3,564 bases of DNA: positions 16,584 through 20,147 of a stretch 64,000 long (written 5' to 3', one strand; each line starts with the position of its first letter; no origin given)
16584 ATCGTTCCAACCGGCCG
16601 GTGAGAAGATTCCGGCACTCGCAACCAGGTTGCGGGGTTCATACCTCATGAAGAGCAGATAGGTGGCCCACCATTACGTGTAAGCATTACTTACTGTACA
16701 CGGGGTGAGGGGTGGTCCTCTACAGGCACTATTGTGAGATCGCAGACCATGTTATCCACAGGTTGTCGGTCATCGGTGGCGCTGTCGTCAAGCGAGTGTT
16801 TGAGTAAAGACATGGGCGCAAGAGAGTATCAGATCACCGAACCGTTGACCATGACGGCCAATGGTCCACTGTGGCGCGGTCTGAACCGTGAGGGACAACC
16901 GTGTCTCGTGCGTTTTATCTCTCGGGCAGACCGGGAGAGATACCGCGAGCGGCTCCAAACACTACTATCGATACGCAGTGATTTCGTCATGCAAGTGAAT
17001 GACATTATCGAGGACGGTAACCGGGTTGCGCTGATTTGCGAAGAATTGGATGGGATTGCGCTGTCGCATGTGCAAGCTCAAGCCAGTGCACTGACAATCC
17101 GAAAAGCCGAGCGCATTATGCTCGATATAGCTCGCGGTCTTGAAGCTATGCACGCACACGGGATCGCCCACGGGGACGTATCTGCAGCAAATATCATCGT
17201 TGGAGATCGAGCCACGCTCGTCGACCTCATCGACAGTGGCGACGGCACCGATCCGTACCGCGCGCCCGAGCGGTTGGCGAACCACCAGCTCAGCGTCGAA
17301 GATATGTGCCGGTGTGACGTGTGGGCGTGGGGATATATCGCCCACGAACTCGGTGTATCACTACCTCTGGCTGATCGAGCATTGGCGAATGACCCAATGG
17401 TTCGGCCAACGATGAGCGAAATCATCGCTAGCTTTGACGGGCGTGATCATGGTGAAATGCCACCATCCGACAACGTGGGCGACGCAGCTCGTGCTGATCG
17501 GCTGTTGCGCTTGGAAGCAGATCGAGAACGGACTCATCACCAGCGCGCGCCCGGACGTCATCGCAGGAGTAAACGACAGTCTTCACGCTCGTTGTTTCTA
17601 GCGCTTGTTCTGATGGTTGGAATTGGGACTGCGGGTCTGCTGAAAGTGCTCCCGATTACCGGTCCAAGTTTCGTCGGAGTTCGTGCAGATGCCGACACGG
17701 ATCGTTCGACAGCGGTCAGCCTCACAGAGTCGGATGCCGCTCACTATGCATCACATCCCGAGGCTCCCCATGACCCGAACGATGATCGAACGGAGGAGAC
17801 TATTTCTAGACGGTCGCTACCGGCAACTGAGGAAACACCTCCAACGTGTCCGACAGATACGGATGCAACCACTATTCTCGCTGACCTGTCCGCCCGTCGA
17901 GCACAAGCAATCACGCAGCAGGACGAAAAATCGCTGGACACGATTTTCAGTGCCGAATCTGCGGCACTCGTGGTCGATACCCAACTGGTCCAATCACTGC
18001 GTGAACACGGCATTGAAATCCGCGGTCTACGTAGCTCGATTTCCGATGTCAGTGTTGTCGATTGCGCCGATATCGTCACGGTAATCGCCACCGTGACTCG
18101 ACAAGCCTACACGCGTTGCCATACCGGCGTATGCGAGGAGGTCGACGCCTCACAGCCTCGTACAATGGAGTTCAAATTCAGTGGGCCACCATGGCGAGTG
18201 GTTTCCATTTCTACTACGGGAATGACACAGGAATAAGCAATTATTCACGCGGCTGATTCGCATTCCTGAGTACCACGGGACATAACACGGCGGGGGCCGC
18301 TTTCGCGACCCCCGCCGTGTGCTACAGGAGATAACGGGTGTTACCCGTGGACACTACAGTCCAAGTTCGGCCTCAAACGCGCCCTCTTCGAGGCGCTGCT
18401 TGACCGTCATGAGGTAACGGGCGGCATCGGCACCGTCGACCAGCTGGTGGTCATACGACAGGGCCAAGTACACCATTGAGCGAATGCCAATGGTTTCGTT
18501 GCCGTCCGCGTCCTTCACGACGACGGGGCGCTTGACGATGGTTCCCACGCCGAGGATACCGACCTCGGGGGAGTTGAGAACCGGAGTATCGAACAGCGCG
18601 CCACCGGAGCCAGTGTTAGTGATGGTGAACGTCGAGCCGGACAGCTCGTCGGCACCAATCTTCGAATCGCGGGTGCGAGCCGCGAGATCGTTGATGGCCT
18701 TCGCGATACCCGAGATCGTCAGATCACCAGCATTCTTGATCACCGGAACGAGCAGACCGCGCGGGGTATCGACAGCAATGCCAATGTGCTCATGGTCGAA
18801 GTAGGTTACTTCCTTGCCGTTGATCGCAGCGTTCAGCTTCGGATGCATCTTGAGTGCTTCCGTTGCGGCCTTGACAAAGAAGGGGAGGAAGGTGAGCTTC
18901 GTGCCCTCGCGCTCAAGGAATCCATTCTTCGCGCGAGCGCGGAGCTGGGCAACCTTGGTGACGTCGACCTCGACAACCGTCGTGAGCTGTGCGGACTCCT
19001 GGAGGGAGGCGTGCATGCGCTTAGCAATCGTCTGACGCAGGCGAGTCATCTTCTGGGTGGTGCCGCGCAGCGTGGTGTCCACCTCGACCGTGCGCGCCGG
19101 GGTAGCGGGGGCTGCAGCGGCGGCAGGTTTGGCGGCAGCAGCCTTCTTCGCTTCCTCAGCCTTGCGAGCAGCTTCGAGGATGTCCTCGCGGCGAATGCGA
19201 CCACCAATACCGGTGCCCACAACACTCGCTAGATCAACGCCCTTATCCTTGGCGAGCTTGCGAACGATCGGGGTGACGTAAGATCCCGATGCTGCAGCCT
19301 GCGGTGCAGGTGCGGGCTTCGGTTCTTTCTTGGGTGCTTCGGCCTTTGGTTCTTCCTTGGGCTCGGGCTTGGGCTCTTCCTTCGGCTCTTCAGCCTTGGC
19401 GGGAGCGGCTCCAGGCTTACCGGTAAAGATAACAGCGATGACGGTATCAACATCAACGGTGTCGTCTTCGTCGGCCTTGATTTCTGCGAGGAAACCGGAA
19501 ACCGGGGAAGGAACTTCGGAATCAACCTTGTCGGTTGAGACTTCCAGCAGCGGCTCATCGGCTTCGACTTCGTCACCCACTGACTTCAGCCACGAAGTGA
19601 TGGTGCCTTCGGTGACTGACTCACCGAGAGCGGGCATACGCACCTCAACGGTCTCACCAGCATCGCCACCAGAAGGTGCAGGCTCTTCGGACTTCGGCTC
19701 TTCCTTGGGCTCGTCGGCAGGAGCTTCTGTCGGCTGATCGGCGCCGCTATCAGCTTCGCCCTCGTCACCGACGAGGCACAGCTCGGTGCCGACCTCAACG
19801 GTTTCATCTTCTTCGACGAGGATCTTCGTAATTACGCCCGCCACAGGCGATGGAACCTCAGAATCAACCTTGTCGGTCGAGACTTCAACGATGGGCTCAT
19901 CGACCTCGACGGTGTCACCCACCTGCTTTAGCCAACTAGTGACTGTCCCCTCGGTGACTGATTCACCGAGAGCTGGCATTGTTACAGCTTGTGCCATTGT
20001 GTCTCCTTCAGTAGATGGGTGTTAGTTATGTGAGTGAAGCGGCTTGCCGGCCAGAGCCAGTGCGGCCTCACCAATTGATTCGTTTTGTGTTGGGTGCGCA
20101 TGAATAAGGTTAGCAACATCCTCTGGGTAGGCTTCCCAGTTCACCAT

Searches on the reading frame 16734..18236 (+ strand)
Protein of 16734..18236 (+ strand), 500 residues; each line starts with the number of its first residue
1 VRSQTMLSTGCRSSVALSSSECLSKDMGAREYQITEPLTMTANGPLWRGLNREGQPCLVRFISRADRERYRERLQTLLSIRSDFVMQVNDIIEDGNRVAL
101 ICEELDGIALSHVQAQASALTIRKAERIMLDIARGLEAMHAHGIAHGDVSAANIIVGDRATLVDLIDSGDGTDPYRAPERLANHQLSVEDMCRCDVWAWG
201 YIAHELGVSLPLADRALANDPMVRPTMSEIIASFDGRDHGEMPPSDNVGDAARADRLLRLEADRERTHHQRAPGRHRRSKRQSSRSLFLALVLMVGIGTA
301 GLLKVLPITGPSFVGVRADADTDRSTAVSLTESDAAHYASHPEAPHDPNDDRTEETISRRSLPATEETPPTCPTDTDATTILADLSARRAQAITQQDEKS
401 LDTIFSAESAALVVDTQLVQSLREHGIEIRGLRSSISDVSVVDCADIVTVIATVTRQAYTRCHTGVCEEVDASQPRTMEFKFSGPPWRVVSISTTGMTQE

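Call 97: search_protein_families(library=pfam, proteins=[window:16734-18236:+], max_evalue=0.00001)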
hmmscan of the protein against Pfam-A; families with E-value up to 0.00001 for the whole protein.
window:16734-18236:+ (500 aa): 2 families
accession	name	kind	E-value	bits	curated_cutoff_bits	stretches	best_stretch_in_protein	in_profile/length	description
PF00069.31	Pkinase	-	8.3e-16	58.6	31.7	1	68-207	43-191/263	Protein kinase domain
PF07714.23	PK_Tyr_Ser-Thr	-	2.2e-08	34.2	23.1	1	64-169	42-147/258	Protein tyrosine and serine/threonine kinase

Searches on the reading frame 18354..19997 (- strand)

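Call 97: search_protein_families(library=pfam, proteins=[window:18354-19997:-], max_evalue=0.00001)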
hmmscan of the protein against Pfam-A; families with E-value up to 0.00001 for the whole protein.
window:18354-19997:- (547 aa): 4 families
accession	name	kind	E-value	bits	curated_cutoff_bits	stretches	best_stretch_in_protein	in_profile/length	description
PF00198.28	2-oxoacid_dh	-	2.5e-77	259.9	23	1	313-538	5-226/232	2-oxoacid dehydrogenases acyltransferase (catalytic domain)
PF00364.28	Biotin_lipoyl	-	8.1e-45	151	22.1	2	118-190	2-73/73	Biotin-requiring enzyme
PF02817.22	E3_binding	-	1e-13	51.7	23.7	1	241-274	3-36/36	e3 binding domain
PF01597.25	GCV_H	-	1.2e-06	28.8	22.2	0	127-176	28-77/122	Glycine cleavage H-protein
